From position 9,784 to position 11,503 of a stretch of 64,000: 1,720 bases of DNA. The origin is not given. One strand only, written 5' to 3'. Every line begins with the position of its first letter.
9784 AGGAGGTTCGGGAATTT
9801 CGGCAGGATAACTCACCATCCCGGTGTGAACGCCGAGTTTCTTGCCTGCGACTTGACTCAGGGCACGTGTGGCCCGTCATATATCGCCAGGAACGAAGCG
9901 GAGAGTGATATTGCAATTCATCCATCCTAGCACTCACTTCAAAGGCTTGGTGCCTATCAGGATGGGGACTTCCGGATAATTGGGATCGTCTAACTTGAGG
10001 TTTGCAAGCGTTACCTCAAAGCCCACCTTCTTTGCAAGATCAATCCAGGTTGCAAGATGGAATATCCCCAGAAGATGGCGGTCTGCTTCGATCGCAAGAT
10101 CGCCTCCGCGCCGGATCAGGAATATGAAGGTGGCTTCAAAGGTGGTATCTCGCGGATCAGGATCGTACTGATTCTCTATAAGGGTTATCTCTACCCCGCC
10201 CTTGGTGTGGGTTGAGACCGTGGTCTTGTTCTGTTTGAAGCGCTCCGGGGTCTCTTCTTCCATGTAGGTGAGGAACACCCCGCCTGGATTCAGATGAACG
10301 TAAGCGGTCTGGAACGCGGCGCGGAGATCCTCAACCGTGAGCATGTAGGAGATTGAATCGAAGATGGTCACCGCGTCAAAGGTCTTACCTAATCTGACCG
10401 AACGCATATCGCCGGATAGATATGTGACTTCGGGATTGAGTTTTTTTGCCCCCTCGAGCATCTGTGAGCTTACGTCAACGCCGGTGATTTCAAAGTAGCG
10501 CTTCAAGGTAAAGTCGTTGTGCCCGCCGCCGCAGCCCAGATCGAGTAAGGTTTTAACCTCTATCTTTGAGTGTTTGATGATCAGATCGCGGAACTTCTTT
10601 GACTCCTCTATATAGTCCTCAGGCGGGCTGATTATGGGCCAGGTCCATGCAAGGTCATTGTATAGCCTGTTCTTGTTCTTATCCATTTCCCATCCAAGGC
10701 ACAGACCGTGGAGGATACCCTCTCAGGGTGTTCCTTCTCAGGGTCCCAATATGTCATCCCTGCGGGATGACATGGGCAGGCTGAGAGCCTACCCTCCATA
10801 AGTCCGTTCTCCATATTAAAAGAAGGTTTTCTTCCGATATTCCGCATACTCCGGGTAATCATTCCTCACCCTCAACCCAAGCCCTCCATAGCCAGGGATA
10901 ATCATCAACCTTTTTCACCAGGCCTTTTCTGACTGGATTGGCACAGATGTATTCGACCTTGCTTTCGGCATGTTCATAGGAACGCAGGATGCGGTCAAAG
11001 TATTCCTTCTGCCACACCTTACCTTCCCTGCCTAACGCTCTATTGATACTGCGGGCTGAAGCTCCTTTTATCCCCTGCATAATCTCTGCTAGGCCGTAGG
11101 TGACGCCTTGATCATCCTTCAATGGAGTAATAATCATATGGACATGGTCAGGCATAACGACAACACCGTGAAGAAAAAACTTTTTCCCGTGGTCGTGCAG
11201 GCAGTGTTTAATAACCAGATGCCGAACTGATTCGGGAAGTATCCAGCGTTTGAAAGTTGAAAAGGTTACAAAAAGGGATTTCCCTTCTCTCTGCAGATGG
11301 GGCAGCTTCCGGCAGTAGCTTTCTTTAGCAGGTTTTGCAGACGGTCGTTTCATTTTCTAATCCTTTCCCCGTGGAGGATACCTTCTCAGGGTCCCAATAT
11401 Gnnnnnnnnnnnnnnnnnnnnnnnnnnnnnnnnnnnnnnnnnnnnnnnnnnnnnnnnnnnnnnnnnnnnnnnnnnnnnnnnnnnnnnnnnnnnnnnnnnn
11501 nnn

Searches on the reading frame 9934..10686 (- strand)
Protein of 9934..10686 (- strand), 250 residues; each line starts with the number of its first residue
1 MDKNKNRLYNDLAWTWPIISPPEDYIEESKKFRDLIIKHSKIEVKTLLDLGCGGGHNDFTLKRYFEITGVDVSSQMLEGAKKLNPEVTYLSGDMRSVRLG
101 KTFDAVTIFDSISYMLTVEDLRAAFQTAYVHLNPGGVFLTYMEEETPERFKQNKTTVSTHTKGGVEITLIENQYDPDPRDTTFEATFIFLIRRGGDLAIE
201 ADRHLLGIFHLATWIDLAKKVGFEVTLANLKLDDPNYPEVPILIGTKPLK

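Call 8: search_protein_families(library=pfam, proteins=[window:9934-10686:-], max_evalue=0.01)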
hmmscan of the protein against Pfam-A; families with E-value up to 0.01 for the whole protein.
window:9934-10686:- (250 aa): 9 families
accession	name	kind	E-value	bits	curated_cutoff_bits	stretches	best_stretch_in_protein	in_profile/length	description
PF13649.12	Methyltransf_25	-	8.1e-17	62.1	27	1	48-136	2-97/97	Methyltransferase domain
PF08241.18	Methyltransf_11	-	4e-14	53.5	21.2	1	48-139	1-94/95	Methyltransferase domain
PF08242.18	Methyltransf_12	-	1.7e-12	48.4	30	1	48-138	1-98/98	Methyltransferase domain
PF13489.12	Methyltransf_23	-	4.2e-10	40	27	1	33-225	10-161/164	Methyltransferase domain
PF13847.12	Methyltransf_31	-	1.1e-09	38.6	27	1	45-157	5-129/145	Methyltransferase domain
PF01209.24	Ubie_methyltran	-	2.3e-05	24.3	20.1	1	31-140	34-151/233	ubiE/COQ5 methyltransferase family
PF05401.17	NodS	-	0.0022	18.3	24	1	37-137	37-141/201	Nodulation protein S (NodS)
PF13679.12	Methyltransf_32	-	0.003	18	27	1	36-92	16-80/143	Methyltransferase domain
PF01728.25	FtsJ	-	0.0035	17.7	24.1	0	41-139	20-136/181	FtsJ-like methyltransferase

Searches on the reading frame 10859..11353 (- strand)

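Call 8: search_protein_families(library=pfam, proteins=[window:10859-11353:-], max_evalue=0.01)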
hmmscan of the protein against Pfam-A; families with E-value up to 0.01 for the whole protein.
window:10859-11353:- (164 aa): 1 family
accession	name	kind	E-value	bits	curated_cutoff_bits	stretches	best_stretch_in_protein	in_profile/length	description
PF01797.21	Y1_Tnp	-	3.3e-08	34.1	23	1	57-136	39-118/121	Transposase IS200 like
